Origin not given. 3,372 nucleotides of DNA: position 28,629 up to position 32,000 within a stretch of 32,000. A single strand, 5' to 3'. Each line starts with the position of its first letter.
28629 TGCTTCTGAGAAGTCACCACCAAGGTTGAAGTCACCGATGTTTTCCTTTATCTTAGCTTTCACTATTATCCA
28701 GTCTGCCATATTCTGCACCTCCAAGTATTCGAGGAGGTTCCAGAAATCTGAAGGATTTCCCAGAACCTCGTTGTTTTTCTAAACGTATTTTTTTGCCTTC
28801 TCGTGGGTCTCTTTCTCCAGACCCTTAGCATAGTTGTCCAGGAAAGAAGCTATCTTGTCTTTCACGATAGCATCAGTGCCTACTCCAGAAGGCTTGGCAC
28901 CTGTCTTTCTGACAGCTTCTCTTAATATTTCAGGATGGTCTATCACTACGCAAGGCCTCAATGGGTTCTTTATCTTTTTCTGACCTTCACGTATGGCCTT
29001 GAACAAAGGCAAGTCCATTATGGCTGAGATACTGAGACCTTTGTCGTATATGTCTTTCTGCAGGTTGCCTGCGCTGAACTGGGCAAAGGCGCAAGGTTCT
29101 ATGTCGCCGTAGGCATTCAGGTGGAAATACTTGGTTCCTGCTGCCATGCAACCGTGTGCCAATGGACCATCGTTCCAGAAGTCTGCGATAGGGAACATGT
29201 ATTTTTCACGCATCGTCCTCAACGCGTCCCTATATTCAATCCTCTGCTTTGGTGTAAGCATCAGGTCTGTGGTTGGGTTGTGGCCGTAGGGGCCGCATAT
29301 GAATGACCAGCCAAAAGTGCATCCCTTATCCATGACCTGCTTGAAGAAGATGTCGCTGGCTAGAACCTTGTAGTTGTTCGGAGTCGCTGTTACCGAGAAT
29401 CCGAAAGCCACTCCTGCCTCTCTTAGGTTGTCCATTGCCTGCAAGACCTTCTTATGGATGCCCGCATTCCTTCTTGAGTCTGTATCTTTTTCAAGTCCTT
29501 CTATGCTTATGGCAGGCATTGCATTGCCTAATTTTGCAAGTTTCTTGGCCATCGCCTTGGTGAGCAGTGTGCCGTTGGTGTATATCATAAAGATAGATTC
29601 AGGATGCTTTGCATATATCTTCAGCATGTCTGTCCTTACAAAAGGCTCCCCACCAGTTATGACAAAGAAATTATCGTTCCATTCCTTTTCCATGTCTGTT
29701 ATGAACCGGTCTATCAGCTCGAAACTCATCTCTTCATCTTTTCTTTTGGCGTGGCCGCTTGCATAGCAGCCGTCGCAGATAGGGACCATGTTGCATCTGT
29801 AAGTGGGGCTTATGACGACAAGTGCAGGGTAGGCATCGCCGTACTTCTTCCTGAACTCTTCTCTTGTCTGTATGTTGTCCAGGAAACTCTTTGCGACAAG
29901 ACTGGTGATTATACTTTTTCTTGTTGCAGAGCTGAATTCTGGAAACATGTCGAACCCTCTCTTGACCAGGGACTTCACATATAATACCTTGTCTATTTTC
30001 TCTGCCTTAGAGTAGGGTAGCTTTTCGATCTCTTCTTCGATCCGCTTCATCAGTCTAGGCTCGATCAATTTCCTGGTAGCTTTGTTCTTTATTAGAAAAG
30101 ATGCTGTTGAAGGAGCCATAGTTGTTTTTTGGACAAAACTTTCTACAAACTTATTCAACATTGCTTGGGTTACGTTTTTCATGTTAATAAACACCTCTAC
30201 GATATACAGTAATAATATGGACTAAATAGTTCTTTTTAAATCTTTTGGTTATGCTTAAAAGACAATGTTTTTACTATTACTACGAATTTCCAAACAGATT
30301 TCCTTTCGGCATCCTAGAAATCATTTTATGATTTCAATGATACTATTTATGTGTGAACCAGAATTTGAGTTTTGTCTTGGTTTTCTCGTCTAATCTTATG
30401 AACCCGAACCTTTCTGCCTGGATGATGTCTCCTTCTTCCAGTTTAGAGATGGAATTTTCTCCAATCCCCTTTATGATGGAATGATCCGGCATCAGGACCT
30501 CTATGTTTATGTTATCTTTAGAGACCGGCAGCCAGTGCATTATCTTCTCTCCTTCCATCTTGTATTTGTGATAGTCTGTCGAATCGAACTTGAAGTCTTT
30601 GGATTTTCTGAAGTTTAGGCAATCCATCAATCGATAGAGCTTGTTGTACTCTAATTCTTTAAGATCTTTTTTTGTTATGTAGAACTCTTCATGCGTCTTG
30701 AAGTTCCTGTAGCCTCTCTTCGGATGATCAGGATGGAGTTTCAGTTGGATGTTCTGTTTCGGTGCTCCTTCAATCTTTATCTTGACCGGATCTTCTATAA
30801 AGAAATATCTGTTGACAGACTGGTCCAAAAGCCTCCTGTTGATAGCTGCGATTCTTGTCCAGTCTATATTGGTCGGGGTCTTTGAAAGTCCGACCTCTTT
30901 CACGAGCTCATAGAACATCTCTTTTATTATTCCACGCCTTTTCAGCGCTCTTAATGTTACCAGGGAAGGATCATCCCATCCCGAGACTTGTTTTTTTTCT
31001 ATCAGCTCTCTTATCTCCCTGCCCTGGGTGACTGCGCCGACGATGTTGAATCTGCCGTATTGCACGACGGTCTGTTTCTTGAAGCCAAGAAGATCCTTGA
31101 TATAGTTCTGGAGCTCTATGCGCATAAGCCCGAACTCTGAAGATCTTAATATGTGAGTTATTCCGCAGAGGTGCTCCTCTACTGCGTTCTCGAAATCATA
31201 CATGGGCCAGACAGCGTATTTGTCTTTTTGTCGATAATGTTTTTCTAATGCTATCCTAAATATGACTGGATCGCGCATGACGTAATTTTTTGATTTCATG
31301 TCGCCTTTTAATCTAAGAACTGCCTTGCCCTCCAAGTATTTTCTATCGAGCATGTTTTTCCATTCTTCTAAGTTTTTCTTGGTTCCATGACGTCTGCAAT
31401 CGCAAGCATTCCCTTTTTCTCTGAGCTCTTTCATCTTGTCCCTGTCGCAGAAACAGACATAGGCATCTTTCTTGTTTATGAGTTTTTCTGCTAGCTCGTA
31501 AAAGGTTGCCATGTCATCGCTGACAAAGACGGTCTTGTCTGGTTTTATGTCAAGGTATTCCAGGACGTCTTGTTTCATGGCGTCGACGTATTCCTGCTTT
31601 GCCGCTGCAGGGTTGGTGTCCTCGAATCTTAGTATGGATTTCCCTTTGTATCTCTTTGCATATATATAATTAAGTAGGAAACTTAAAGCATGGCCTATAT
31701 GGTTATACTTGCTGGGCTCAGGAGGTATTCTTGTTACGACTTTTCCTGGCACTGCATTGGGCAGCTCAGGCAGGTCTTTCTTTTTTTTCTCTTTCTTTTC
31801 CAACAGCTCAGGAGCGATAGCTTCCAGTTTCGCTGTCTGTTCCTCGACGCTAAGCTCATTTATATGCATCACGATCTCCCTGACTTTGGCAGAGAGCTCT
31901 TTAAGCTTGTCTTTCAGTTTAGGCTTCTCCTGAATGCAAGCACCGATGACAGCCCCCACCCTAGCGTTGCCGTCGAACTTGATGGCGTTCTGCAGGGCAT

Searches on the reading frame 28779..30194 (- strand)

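Call 10: search_protein_families(library=pfam, proteins=[window:28779-30194:-], max_evalue=0.001)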
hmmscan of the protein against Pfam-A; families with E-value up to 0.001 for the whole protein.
window:28779-30194:- (471 aa): 2 families
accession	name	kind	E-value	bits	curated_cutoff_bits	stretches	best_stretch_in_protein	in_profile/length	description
PF04055.27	Radical_SAM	-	2.5e-18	67.2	29.5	1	128-263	1-142/166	Radical SAM superfamily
PF13353.11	Fer4_12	-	0.00011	22.9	22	1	140-217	19-100/137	4Fe-4S single cluster domain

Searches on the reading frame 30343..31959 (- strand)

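Call 10: search_protein_families(library=pfam, proteins=[window:30343-31959:-], max_evalue=0.001)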
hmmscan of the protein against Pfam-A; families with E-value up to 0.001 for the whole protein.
window:30343-31959:- (538 aa): 3 families
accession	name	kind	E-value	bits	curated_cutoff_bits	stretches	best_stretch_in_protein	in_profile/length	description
PF00749.27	tRNA-synt_1c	-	1.8e-71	241.1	23.4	1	73-379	1-313/314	tRNA synthetases class I (E and Q), catalytic domain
PF03950.23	tRNA-synt_1c_C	-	1.9e-16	60.5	23.9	1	383-455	2-75/91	tRNA synthetases class I (E and Q), anti-codon binding domain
PF20974.2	tRNA-synt_1c_C2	-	4.1e-07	31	23.9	1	473-524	1-69/69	tRNA synthetases class I (E and Q), anti-codon binding domain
